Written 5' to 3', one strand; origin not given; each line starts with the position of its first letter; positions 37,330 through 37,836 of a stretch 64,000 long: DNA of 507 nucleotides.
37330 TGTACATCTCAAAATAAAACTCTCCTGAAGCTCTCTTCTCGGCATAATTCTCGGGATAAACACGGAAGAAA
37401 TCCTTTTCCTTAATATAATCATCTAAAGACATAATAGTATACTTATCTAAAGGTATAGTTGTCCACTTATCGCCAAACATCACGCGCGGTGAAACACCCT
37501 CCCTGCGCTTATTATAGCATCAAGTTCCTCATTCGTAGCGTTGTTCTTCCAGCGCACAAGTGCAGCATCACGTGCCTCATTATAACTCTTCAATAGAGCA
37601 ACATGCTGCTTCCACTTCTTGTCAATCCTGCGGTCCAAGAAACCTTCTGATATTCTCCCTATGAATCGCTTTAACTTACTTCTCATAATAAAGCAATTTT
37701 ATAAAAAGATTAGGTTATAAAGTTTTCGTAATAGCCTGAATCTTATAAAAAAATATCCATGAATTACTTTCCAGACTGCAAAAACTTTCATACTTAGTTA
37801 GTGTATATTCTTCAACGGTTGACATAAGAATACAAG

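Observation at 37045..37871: Two-ORF cassette bracketed by ~105-bp direct repeats that duplicate a promoter and the 5' end of a small gene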

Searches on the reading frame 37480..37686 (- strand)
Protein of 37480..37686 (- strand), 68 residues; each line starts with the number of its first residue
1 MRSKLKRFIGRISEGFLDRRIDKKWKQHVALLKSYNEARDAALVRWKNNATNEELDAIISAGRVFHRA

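Call 7: search_protein_families(library=pfam, proteins=[window:37480-37686:-], max_evalue=1)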
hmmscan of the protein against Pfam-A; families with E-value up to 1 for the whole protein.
window:37480-37686:- (68 aa): 1 family
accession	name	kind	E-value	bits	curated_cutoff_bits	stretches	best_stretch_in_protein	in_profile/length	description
PF07061.16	Swi5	-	0.0001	22.8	22.1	1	20-43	31-54/80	Swi5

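Call 8: search_protein_families(library=padloc, proteins=[window:37480-37686:-], max_evalue=1)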
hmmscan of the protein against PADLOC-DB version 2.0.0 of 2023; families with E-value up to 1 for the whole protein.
window:37480-37686:- (68 aa): 0 families

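Call 9: search_protein_families(library=phrogs, proteins=[window:37480-37686:-], max_evalue=1)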
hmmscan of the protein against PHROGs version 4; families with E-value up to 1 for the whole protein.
window:37480-37686:- (68 aa): 1 family
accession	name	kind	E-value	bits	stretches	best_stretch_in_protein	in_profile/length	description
phrog_24304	-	unknown function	0.069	14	1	12-46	19-51/64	-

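Call 16: find_homologous_proteins(query=window:37480-37686:-, max_evalue=0.01)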
Query window:37480-37686:- (68 aa): 1 proteins with E <= 0.01 among 1 candidates.
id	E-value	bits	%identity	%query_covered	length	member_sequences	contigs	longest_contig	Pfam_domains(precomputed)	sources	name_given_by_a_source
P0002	3.7e-37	142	100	100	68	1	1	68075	-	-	-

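Call 28: find_encoding_contigs(protein=P0002, flank=3000, max_places=10)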
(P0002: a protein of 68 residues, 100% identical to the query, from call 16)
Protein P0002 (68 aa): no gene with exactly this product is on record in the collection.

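Call 37: predict_structure(protein=window:37480-37686:-)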
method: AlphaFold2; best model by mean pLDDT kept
length: 68 residues; sequences in the alignment: 1
mean_pLDDT: 74.6   pTM: 0.40
mean pLDDT of the five models: 74.6, 73.8, 66.3, 63.2, 62.6
residues with pLDDT >= 90: 0; 70-90: 49; 50-70: 19; < 50: 0
segments of 3 or more residues with pLDDT < 50: none
pLDDT, mean of each block of 10 residues (from residue 1): 65 66 77 84 81 80 67
secondary structure, 60 per line:
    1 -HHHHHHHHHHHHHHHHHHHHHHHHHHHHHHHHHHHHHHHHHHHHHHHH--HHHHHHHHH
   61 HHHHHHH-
elements in order: H2-49 H52-67

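Call 39: find_related_loci(query=window:37480-37686:-, collection=viral_contigs, flank=5000)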
Query window:37480-37686:- (68 aa) in viral_contigs; peptide patterns used: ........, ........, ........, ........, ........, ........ (x = any residue, [..] = any of these).
26 stretches matched a pattern, but none encodes a relative of the query by tblastn (E <= 1e-3).

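Call 43: fold_search(model_id=the predicted structure, library=pdb)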
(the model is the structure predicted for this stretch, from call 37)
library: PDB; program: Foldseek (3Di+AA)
matches with E <= 10: 0; with E <= 0.001: 0
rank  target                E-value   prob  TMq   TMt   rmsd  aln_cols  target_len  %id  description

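Call 62: search_protein_families(library=ncbifam, proteins=[window:37480-37686:-], max_evalue=1)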
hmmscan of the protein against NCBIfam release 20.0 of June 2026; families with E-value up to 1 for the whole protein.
window:37480-37686:- (68 aa): 0 families

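Call 65: search_solved_structures(query=window:37480-37686:-, max_evalue=10)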
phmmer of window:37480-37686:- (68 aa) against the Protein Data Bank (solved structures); distinct sequences matched with E-value up to 10: 5.
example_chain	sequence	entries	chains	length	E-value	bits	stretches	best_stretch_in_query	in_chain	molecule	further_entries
5n9j_C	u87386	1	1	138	0.019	18.6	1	4-57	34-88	Mediator of RNA polymerase II transcription subunit 19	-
3viq_B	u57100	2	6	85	0.56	13.9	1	22-53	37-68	Mating-type switching protein swi5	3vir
5f4j_A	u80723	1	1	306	1.3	12.7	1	9-54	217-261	Protruding domain of GII.17 norovirus capsid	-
5zuq_A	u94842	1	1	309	1.8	12.4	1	9-54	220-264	VP1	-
6j0q_A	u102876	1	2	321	1.9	12.3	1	10-53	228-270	VP1 capsid protein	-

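Call 68: search_dna_similar(query=window:37480-37686:-, collection=phages, mode=protein, max_evalue=0.1, max_rows=5)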
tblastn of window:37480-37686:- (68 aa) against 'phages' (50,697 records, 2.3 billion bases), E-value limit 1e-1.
No match.

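Call 70: search_dna_similar(query=window:37480-37686:-, collection=plasmids, mode=protein, max_evalue=0.1, max_rows=5)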
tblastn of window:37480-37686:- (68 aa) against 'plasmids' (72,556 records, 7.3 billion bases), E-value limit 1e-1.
No match.

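Call 88: fold_search(model_id=the predicted structure, library=viral)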
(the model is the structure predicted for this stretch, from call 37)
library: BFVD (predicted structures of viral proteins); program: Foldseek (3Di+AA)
matches with E <= 10: 6; with E <= 0.001: 0
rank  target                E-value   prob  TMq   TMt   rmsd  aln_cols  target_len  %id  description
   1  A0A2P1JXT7            6.2e+00  0.06  0.33  0.26   4.9        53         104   21  Uncharacterized protein [Rhodococcus phage Finch]
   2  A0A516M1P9            7.9e+00  0.10  0.47  0.43   7.0        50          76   10  (no name in the UniProt tables at hand)
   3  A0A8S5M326            7.9e+00  0.09  0.35  0.59   1.7        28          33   28  Uncharacterized protein [Siphoviridae sp. ctOkv13]
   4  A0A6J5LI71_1          7.9e+00  0.06  0.29  0.04   6.8        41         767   27  Large polyvalent protein associated domain-containing protein [uncultured Caudovirales phage]
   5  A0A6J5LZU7            8.6e+00  0.07  0.35  0.27   6.2        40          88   18  Helix-turn-helix domain containing protein [uncultured Caudovirales phage]
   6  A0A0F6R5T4            9.4e+00  0.07  0.31  0.27   1.7        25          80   24  Uncharacterized protein [Sinorhizobium phage phiM9]

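Call 93: find_related_loci(query=window:37480-37686:-, collection=genome_contigs, flank=4000)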
Query window:37480-37686:- (68 aa) in genome_contigs; peptide patterns used: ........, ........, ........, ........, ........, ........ (x = any residue, [..] = any of these).
303 stretches matched a pattern, but none encodes a relative of the query by tblastn (E <= 1e-3).

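Call 97: search_solved_structures(query=window:37480-37686:-, max_evalue=10, show_alignments=2)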
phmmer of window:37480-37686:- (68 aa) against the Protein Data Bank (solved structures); distinct sequences matched with E-value up to 10: 5.
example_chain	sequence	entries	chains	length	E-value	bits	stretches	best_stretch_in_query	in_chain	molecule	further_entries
5n9j_C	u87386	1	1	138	0.019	18.6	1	4-57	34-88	Mediator of RNA polymerase II transcription subunit 19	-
3viq_B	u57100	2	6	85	0.56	13.9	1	22-53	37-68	Mating-type switching protein swi5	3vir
5f4j_A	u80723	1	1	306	1.3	12.7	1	9-54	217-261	Protruding domain of GII.17 norovirus capsid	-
5zuq_A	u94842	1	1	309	1.8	12.4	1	9-54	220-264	VP1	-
6j0q_A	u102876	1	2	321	1.9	12.3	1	10-53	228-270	VP1 capsid protein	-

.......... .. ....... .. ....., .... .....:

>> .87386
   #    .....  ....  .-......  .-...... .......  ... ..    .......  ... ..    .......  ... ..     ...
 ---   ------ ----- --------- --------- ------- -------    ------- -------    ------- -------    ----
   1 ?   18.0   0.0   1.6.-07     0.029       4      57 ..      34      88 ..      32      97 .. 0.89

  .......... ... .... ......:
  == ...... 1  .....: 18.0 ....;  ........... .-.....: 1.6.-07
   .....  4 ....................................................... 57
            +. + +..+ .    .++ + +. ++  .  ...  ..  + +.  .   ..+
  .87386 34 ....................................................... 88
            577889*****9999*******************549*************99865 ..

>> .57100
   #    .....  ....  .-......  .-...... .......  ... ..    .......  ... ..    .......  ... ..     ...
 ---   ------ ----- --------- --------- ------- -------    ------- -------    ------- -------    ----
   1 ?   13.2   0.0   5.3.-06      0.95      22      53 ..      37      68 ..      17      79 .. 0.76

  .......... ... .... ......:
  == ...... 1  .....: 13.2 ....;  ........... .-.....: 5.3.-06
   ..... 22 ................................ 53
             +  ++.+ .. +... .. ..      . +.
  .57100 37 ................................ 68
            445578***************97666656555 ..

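Call 101: search_protein_families(library=pfam, proteins=[window:37483-37686:-], max_evalue=10)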
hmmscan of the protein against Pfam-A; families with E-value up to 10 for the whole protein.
seq(68 aa): 1 family
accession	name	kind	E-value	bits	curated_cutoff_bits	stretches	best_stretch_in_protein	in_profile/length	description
PF07061.16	Swi5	-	0.0001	22.8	22.1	1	20-43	31-54/80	Swi5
